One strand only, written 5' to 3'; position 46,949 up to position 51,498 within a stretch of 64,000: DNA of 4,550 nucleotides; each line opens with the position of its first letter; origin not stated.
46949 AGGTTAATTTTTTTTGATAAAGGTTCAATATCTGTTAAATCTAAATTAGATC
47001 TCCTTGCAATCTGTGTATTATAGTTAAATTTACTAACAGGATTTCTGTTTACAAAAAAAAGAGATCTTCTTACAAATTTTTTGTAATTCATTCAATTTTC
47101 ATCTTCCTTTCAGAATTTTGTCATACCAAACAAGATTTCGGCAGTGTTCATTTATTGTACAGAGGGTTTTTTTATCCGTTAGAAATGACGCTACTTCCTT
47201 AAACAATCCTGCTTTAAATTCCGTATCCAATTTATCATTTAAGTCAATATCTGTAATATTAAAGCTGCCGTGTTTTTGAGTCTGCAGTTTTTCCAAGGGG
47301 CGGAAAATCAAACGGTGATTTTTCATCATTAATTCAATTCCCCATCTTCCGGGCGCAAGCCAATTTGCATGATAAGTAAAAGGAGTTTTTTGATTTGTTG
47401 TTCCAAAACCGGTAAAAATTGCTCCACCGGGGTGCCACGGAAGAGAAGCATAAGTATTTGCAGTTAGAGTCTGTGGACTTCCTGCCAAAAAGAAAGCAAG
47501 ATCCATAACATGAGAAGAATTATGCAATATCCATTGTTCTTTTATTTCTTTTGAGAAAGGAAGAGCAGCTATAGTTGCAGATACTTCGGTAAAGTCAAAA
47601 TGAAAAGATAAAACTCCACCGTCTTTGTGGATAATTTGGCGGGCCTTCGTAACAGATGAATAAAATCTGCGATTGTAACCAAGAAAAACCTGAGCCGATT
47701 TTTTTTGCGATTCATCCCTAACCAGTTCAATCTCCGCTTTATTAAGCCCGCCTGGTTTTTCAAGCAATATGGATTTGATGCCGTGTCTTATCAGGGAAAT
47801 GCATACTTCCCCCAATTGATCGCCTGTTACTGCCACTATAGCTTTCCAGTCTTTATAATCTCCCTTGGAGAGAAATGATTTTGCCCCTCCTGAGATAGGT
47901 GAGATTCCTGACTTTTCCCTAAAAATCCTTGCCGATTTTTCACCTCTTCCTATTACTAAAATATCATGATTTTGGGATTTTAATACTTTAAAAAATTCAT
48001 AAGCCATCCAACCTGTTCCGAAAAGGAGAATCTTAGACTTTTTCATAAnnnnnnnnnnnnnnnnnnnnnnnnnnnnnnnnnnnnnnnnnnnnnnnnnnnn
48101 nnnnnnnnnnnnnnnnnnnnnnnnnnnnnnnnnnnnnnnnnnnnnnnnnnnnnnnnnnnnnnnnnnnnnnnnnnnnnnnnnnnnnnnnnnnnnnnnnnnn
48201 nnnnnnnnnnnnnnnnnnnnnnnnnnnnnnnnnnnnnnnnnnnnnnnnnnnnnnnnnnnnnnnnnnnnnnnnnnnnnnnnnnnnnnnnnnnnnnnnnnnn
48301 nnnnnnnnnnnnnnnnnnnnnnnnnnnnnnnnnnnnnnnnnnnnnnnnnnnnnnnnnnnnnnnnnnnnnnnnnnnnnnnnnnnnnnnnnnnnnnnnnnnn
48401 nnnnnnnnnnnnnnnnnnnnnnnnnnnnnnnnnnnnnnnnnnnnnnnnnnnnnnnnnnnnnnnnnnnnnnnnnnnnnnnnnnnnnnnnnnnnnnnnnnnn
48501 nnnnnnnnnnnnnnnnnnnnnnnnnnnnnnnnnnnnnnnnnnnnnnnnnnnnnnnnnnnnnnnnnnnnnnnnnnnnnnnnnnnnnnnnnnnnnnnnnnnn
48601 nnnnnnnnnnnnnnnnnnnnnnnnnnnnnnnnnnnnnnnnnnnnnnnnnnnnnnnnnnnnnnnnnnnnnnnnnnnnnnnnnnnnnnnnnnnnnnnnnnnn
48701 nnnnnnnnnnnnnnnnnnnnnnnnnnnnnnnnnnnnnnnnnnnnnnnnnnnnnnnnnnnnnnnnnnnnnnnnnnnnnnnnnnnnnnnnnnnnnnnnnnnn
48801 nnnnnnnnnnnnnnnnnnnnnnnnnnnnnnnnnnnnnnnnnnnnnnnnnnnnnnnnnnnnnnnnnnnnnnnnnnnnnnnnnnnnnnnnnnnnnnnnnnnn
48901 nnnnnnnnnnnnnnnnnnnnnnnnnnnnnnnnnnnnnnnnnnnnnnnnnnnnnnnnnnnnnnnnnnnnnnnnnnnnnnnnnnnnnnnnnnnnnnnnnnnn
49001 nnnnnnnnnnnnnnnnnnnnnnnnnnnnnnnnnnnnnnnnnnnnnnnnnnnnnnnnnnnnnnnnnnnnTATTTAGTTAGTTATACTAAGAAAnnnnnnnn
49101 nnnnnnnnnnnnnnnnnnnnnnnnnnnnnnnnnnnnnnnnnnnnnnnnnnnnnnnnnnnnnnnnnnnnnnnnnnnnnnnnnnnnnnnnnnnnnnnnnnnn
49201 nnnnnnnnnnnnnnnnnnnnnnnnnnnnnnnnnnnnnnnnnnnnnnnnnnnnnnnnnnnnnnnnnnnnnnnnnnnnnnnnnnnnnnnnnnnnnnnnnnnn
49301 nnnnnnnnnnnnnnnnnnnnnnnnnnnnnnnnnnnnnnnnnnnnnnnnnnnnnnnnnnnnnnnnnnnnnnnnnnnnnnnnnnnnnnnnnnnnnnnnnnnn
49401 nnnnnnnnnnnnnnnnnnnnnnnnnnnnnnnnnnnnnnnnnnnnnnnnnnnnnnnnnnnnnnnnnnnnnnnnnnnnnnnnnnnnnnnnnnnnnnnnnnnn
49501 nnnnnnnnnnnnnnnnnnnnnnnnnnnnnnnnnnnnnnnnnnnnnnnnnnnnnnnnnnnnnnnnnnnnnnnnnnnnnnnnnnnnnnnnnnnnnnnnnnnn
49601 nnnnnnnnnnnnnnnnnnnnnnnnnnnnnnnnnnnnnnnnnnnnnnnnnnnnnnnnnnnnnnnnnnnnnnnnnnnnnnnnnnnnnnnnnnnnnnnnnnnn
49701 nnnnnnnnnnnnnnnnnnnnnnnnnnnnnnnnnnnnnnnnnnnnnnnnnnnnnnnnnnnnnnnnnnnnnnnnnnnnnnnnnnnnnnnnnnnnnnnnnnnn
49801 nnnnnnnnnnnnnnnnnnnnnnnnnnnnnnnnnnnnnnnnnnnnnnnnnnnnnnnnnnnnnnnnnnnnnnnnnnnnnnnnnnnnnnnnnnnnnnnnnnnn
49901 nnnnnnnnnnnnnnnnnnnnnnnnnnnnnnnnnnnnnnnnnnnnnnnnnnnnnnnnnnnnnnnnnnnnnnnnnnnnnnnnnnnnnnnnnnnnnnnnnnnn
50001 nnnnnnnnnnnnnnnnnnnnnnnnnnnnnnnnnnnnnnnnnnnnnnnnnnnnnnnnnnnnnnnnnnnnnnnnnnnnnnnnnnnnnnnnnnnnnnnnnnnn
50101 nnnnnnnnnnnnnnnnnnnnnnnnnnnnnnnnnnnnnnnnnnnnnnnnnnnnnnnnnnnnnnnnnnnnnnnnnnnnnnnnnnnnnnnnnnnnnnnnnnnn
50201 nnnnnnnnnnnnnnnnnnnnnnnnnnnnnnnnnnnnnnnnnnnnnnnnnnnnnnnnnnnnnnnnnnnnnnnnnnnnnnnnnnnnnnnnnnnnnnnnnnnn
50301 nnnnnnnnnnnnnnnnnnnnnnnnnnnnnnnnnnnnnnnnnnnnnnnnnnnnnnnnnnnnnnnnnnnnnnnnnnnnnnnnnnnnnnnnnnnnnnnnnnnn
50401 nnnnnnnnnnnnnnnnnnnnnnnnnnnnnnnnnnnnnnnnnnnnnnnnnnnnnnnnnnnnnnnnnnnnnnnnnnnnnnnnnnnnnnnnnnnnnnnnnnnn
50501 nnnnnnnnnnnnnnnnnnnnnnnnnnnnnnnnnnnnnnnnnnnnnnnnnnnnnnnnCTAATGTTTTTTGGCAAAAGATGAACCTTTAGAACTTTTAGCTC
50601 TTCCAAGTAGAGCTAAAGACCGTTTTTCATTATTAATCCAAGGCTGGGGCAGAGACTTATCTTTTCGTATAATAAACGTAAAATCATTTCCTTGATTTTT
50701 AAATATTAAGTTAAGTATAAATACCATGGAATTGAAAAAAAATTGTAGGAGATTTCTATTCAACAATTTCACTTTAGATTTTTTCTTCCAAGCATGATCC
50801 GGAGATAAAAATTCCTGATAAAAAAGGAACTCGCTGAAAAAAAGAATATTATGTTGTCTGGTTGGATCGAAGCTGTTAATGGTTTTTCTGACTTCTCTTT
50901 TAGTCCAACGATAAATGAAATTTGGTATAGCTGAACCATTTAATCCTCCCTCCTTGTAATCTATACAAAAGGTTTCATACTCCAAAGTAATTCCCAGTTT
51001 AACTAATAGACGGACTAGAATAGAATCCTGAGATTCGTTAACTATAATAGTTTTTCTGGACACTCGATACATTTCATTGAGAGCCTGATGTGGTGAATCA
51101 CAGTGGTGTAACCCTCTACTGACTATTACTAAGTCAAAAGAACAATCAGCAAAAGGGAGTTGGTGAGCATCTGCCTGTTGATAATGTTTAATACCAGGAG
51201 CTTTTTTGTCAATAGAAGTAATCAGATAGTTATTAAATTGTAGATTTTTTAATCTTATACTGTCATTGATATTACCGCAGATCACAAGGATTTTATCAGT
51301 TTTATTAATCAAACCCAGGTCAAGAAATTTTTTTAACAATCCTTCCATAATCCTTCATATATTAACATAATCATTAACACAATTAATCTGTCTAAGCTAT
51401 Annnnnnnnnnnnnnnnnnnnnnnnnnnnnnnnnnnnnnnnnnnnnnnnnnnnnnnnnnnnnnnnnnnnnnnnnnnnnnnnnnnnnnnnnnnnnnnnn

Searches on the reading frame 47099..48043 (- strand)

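Call 34: search_protein_families(library=pfam, proteins=[window:47099-48043:-], max_evalue=0.0001)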
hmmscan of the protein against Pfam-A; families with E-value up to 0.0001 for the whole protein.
window:47099-48043:- (314 aa): 1 family
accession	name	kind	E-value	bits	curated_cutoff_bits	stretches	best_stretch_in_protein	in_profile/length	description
PF01408.29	GFO_IDH_MocA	-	6.9e-05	24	24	1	4-123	2-120/120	Oxidoreductase family, NAD-binding Rossmann fold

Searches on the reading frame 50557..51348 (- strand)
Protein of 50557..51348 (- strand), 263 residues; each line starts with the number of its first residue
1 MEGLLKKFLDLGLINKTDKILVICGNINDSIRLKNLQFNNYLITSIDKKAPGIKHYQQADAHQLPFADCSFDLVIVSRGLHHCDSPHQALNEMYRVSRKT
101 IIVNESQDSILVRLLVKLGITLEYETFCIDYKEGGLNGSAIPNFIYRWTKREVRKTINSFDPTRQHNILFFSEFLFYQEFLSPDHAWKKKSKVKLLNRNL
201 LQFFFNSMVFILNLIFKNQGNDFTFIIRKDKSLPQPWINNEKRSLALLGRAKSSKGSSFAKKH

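Call 3: search_protein_families(library=pfam, proteins=[window:50557-51348:-], max_evalue=0.01)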
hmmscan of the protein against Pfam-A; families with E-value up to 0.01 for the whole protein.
window:50557-51348:- (263 aa): 6 families
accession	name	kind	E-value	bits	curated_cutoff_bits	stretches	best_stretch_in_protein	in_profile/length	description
PF08241.18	Methyltransf_11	-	1.5e-12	48.5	21.2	1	39-99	27-89/95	Methyltransferase domain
PF13649.12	Methyltransf_25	-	4.2e-08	34.2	27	1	55-98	49-94/97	Methyltransferase domain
PF01209.24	Ubie_methyltran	-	2.2e-06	27.6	20.1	1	17-98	59-144/233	ubiE/COQ5 methyltransferase family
PF07021.18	MetW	-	2e-05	24.7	21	1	56-103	61-108/193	Methionine biosynthesis protein MetW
PF13847.12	Methyltransf_31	-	3.3e-05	24.1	27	1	57-101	59-105/145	Methyltransferase domain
PF08242.18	Methyltransf_12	-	0.0025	19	30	1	56-96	53-91/98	Methyltransferase domain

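Call 4: search_protein_families(library=ncbifam, proteins=[window:50557-51348:-], max_evalue=0.01)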
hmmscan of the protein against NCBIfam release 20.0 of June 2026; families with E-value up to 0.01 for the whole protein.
window:50557-51348:- (263 aa): 19 families
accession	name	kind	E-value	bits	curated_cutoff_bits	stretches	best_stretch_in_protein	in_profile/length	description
TIGR01934.1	MenG_MenH_UbiE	subfamily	5.7e-10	38.9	158.35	1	35-100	67-136/223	ubiquinone/menaquinone biosynthesis methyltransferase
NF004452.0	PRK05785.1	equivalog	7.9e-08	32.1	207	1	62-118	102-160/228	hypothetical protein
NF001241.0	PRK00216.1-2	equivalog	8.7e-08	32.1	327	1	56-99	98-141/231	demethylmenaquinone methyltransferase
NF001240.0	PRK00216.1-1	equivalog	5.6e-07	28.9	378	1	50-98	113-161/251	bifunctional demethylmenaquinone methyltransferase/2-methoxy-6-polyprenyl-1,4-benzoquinol methylase UbiE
NF001244.0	PRK00216.1-5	equivalog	9.7e-07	28.3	216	1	46-99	89-147/236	bifunctional demethylmenaquinone methyltransferase/2-methoxy-6-polyprenyl-1,4-benzoquinol methylase UbiE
NF001242.0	PRK00216.1-3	equivalog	1e-06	28.3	351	1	54-99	124-169/258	bifunctional demethylmenaquinone methyltransferase/2-methoxy-6-polyprenyl-1,4-benzoquinol methylase UbiE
NF007610.0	PRK10258.1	equivalog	1.2e-06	28.1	342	1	52-100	85-133/251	malonyl-ACP O-methyltransferase BioC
TIGR02081.1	metW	equivalog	5.8e-06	26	189.5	1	52-102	56-107/194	methionine biosynthesis protein MetW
TIGR02072.1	BioC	equivalog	5.9e-06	26.3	184.95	1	51-99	79-126/244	malonyl-ACP O-methyltransferase BioC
NF001243.0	PRK00216.1-4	equivalog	2.1e-05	24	235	1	18-110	60-159/237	demethylmenaquinone methyltransferase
TIGR02752.1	MenG_heptapren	equivalog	4.1e-05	23.2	419.85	1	20-111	60-158/231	demethylmenaquinone methyltransferase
NF045667.1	MTase_DVU1556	equivalog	0.00017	21.2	155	1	48-98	63-112/213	DVU_1556 family methyltransferase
NF045823.1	PthPhpthDimycoMt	equivalog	0.00046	19.4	300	1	49-98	111-159/256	phthiotriol/phenolphthiotriol dimycocerosates methyltransferase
NF052510.1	methyltran_MpqE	exception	0.0019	17.6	335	1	55-98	101-144/234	methyl-plastoquinone biosynthesis methyltransferase MpqE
NF047649.1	MTase_UXPK_star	exception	0.0035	16.4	460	1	55-99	131-175/283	methyltransferase/UXPK-star double selenoprotein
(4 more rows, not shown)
